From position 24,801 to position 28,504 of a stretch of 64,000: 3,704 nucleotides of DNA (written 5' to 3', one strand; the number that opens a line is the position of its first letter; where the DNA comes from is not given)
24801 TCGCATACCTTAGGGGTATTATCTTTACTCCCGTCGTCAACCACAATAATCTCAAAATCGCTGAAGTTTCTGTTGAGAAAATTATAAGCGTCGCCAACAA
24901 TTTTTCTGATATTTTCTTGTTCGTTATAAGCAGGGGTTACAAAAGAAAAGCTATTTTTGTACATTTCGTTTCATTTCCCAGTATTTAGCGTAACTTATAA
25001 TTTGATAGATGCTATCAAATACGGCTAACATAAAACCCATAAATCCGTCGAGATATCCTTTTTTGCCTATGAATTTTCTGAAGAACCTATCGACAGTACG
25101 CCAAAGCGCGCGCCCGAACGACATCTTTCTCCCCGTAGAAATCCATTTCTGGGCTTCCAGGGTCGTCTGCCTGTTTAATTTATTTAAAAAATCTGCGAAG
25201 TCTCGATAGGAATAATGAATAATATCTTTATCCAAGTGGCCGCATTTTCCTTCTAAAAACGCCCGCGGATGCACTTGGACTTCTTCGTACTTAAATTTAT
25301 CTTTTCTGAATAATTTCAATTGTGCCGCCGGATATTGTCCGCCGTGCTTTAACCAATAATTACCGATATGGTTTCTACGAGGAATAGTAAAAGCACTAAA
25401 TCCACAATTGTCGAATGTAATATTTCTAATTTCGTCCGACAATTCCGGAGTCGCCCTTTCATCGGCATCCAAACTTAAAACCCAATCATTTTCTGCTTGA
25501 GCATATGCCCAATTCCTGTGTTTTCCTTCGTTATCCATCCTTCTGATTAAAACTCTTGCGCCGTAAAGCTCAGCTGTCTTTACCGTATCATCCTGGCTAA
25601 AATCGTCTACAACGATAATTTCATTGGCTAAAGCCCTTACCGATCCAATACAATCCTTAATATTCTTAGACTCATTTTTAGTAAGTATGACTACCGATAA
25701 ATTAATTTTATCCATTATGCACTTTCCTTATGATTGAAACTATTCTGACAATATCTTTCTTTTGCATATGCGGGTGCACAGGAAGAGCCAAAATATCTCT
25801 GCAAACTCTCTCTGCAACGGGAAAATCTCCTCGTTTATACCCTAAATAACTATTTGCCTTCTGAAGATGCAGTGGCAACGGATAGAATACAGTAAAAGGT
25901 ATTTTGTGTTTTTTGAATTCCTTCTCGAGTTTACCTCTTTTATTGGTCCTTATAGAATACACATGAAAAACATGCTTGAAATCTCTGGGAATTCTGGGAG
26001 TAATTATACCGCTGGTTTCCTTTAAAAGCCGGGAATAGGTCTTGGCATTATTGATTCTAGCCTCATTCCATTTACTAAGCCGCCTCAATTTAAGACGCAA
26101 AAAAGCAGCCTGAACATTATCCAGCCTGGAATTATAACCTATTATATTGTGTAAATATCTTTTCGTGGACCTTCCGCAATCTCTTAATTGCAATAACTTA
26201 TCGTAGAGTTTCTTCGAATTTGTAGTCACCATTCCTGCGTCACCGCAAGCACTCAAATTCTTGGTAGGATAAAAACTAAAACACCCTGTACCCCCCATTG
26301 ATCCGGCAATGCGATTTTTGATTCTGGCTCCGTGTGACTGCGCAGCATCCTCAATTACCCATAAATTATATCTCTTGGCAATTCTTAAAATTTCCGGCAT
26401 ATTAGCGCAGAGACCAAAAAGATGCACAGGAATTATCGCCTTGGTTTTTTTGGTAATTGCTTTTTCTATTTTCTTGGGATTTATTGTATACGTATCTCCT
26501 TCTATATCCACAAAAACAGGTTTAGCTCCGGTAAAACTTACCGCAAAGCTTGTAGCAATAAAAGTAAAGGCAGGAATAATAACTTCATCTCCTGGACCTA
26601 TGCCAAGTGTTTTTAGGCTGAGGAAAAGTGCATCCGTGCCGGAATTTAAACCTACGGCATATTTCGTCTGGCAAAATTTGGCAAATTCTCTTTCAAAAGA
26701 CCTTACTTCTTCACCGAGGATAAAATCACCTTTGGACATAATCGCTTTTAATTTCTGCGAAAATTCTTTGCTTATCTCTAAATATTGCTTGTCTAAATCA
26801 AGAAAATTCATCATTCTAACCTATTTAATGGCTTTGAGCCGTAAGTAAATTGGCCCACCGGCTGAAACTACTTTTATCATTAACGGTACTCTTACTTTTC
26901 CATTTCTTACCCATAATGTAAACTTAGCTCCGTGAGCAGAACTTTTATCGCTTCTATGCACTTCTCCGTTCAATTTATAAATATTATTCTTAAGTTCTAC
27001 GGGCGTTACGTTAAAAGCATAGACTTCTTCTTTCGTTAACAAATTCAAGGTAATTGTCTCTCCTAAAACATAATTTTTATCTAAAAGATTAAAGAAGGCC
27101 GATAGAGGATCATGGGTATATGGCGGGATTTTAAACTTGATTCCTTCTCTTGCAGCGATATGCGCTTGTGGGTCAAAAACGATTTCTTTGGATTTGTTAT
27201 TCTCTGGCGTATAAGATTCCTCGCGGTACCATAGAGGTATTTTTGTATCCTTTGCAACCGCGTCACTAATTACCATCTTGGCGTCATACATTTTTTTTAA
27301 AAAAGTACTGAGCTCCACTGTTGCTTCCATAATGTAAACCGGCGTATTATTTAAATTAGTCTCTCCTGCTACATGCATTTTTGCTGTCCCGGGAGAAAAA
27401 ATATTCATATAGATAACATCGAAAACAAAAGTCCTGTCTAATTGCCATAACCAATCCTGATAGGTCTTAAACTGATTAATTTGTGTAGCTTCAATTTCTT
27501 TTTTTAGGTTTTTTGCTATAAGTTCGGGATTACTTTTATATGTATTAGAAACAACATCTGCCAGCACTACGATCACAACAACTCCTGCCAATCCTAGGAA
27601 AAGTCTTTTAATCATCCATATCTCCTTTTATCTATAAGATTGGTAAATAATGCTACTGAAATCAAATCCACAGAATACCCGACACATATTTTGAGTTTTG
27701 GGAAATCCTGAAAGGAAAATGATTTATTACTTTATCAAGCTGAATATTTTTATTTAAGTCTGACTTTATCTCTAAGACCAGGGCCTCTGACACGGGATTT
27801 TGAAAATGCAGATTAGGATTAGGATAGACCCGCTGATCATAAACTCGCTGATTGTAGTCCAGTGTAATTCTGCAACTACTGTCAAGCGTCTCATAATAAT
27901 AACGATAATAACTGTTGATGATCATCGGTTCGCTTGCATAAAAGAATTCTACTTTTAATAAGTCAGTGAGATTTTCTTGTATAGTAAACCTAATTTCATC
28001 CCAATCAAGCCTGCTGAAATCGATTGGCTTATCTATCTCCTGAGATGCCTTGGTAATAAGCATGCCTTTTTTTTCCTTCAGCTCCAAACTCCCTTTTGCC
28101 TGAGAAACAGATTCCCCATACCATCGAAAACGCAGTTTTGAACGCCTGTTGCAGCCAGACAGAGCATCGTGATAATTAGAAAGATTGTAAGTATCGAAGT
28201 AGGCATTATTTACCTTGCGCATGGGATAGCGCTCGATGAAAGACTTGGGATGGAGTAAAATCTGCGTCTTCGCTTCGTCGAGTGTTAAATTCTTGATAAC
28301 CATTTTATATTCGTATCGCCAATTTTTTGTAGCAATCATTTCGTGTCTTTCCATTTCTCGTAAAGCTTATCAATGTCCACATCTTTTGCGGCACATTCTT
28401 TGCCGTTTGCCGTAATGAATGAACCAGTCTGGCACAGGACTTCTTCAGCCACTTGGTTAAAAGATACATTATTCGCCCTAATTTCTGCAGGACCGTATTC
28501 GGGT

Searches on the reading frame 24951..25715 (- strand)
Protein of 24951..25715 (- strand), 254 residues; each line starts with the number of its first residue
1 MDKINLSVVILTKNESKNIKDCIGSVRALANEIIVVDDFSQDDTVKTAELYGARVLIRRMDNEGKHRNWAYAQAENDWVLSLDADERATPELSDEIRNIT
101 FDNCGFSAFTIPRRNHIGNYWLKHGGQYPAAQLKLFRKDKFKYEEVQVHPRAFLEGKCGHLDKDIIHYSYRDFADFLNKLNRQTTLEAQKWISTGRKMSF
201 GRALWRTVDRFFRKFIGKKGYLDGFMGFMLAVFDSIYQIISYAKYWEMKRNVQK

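Call 65: search_protein_families(library=pfam, proteins=[window:24951-25715:-], max_evalue=0.001)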
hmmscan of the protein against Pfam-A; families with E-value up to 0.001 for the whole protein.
window:24951-25715:- (254 aa): 2 families
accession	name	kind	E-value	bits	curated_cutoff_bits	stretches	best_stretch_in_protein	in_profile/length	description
PF00535.33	Glycos_transf_2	-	3.1e-18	66.7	23.3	1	7-131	1-132/168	Glycosyl transferase family 2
PF13704.12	Glyco_tranf_2_4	-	5.6e-05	24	27.5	1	13-86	1-82/98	Glycosyl transferase family 2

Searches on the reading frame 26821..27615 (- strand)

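Call 65: search_protein_families(library=pfam, proteins=[window:26821-27615:-], max_evalue=0.001)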
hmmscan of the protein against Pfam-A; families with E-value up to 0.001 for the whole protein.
window:26821-27615:- (264 aa): 1 family
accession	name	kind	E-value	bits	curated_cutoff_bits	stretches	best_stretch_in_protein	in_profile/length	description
PF11306.15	DUF3108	-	2.8e-16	60.4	26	1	68-260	4-208/209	Protein of unknown function (DUF3108)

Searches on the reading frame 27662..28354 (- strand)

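Call 65: search_protein_families(library=pfam, proteins=[window:27662-28354:-], max_evalue=0.001)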
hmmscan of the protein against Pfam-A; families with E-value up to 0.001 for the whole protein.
window:27662-28354:- (230 aa): 1 family
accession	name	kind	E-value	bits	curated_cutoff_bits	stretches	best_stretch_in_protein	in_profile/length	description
PF09359.15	VTC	-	7.6e-24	85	23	1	13-227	2-231/235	VTC domain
